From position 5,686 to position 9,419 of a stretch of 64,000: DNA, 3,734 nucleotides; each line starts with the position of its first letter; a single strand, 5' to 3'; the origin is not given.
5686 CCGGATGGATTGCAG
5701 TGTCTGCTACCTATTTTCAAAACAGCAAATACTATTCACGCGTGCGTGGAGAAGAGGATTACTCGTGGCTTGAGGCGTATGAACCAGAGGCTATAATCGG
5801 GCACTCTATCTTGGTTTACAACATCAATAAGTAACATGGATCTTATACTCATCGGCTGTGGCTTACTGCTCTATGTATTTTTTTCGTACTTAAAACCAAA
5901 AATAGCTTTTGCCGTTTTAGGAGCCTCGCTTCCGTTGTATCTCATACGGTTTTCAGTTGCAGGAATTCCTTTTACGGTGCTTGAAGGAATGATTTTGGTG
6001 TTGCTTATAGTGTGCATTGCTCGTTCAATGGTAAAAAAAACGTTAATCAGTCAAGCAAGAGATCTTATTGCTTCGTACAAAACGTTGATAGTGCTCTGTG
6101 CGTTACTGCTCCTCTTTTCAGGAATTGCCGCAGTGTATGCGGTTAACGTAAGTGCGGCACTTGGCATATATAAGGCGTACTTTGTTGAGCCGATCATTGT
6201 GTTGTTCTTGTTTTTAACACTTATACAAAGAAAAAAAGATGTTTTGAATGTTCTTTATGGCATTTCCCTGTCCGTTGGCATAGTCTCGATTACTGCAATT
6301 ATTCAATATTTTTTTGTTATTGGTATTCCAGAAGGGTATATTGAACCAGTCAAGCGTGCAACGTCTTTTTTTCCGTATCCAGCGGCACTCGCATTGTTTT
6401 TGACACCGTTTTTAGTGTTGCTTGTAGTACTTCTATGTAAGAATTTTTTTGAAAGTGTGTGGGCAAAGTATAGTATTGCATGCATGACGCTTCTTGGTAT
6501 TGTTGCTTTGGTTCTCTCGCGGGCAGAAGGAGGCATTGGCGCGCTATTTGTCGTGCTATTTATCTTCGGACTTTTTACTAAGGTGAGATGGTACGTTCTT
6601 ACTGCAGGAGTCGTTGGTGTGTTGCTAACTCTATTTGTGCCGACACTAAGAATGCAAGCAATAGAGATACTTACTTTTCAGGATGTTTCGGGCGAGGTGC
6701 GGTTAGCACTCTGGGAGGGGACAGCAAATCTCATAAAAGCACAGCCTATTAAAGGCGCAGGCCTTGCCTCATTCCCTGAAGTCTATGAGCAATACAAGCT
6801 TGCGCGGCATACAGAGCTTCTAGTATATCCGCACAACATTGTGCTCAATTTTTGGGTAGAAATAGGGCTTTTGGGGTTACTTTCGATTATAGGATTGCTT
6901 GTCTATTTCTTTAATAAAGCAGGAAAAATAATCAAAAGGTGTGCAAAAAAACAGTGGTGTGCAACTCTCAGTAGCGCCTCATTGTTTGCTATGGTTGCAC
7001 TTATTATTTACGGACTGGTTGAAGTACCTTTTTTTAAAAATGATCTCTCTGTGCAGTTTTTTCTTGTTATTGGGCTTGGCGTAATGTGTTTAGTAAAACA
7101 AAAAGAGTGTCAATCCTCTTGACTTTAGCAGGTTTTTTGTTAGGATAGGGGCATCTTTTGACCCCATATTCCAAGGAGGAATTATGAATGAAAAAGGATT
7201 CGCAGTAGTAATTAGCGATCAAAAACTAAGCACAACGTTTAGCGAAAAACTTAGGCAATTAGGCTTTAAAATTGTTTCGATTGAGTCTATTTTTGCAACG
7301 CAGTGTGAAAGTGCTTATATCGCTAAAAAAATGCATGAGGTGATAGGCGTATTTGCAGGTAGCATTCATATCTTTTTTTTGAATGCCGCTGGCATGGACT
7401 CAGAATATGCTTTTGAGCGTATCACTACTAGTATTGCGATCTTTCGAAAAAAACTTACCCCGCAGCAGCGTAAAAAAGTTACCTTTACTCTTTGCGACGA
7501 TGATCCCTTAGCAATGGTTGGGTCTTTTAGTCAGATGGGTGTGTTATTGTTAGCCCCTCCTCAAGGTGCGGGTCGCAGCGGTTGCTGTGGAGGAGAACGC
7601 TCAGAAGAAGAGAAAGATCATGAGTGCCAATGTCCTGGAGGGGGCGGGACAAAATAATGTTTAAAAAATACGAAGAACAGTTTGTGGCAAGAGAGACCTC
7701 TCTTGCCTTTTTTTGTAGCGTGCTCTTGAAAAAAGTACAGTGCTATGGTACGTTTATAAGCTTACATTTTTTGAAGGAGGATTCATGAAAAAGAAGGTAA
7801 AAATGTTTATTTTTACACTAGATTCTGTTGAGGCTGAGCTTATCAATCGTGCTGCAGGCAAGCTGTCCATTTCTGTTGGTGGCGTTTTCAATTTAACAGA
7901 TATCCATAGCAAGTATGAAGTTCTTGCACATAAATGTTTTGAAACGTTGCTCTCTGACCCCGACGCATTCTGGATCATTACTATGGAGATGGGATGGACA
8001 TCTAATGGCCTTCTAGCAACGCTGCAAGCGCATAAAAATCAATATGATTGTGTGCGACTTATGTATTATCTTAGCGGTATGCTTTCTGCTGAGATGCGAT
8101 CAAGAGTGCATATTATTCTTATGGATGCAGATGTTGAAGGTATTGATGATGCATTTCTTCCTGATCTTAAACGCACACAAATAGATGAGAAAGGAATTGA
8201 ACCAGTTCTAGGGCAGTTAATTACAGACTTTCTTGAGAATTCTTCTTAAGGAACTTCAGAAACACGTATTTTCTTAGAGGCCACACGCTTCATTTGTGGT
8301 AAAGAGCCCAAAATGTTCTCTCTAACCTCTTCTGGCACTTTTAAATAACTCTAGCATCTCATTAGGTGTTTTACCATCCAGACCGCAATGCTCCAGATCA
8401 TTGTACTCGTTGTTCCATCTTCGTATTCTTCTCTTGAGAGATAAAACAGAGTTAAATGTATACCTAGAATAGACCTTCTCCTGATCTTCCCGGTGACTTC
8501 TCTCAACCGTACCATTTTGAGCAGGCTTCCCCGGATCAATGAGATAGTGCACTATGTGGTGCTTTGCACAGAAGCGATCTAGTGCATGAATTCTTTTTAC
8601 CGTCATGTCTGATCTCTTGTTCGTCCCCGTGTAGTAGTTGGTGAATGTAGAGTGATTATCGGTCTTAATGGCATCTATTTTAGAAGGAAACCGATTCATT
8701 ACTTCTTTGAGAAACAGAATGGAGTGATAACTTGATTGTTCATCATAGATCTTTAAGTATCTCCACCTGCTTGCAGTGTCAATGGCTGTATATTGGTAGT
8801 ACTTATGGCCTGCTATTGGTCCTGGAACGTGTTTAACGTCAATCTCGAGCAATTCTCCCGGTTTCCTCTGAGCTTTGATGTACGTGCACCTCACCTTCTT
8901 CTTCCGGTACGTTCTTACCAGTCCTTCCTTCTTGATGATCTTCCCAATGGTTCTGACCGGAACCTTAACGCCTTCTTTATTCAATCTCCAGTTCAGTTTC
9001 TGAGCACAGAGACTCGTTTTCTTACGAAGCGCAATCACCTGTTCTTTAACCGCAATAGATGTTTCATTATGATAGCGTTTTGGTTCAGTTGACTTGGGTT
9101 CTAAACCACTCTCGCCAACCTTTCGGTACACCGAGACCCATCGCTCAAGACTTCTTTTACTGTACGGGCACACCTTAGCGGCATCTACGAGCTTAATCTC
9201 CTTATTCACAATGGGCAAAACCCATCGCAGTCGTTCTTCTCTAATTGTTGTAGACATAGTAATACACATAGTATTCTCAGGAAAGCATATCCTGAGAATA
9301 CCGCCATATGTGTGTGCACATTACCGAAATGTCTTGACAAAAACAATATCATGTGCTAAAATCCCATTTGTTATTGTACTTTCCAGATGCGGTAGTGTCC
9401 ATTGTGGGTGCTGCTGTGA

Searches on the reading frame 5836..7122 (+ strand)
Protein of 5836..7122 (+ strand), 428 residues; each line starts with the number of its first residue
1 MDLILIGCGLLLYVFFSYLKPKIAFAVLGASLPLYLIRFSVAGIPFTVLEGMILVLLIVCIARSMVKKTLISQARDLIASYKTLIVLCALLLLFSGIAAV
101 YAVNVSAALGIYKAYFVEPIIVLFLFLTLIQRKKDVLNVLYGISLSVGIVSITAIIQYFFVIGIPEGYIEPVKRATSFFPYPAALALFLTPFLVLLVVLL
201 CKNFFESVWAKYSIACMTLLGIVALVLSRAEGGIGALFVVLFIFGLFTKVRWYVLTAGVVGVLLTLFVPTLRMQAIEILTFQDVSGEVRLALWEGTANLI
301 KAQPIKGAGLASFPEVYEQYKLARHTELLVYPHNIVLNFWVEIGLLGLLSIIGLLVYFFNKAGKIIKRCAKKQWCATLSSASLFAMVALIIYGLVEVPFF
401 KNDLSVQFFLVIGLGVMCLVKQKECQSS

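Call 22: search_protein_families(library=pfam, proteins=[window:5836-7122:+], max_evalue=0.001)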
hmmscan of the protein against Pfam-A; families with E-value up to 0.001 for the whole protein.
window:5836-7122:+ (428 aa): 1 family
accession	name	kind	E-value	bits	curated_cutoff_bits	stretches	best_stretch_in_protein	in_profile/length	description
PF04932.20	Wzy_C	-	4.2e-17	62.7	31.7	1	218-351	3-148/149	O-Antigen ligase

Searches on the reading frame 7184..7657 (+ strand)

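Call 3: search_protein_families(library=pfam, proteins=[window:7184-7657:+], max_evalue=1)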
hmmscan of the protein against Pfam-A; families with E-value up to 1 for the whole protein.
window:7184-7657:+ (157 aa): 2 families
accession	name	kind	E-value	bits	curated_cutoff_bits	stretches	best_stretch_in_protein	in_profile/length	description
PF03352.18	Adenine_glyco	-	0.13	12.5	25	0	9-38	130-159/177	Methyladenine glycosylase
PF03698.18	UPF0180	-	0.17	12.5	25.4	1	18-79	11-73/77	Uncharacterised protein family (UPF0180)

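Call 4: search_protein_families(library=padloc, proteins=[window:7184-7657:+], max_evalue=1)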
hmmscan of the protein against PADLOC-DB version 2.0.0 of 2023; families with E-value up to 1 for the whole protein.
window:7184-7657:+ (157 aa): 1 family
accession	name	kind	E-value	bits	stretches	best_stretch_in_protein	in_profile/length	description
PDLC01748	Cas2_IIIa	-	0.033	12.7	1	10-67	9-66/88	-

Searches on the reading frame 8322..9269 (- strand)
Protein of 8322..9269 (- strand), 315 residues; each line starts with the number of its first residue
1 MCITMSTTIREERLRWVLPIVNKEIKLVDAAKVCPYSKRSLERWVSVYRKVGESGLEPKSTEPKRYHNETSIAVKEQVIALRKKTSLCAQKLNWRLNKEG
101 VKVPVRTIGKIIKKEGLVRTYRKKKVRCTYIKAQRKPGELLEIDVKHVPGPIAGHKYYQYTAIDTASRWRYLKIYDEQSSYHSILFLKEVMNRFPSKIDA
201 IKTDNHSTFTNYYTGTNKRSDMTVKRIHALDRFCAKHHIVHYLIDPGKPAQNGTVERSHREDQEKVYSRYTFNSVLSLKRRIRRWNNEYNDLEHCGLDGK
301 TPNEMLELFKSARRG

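Call 3: search_protein_families(library=pfam, proteins=[window:8322-9269:-], max_evalue=1)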
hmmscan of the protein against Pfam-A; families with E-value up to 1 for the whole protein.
window:8322-9269:- (315 aa): 6 families
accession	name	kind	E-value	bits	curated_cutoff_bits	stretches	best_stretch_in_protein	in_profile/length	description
PF00665.32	rve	-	2.6e-14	53.7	32.6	1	135-249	2-102/102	Integrase core domain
PF13683.12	rve_3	-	5e-10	39.4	26.5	1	239-302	3-67/67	Integrase core domain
PF13565.12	HTH_32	-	8e-07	30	33.7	1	41-111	2-72/73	Homeodomain-like domain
PF13518.12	HTH_28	-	2e-05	25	25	1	12-63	1-51/52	Helix-turn-helix domain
PF01498.24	HTH_Tnp_Tc3_2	-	0.12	13.2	31.5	1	85-127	12-54/72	Transposase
PF13551.12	HTH_29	-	0.12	13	28.1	1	27-68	15-55/64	Winged helix-turn helix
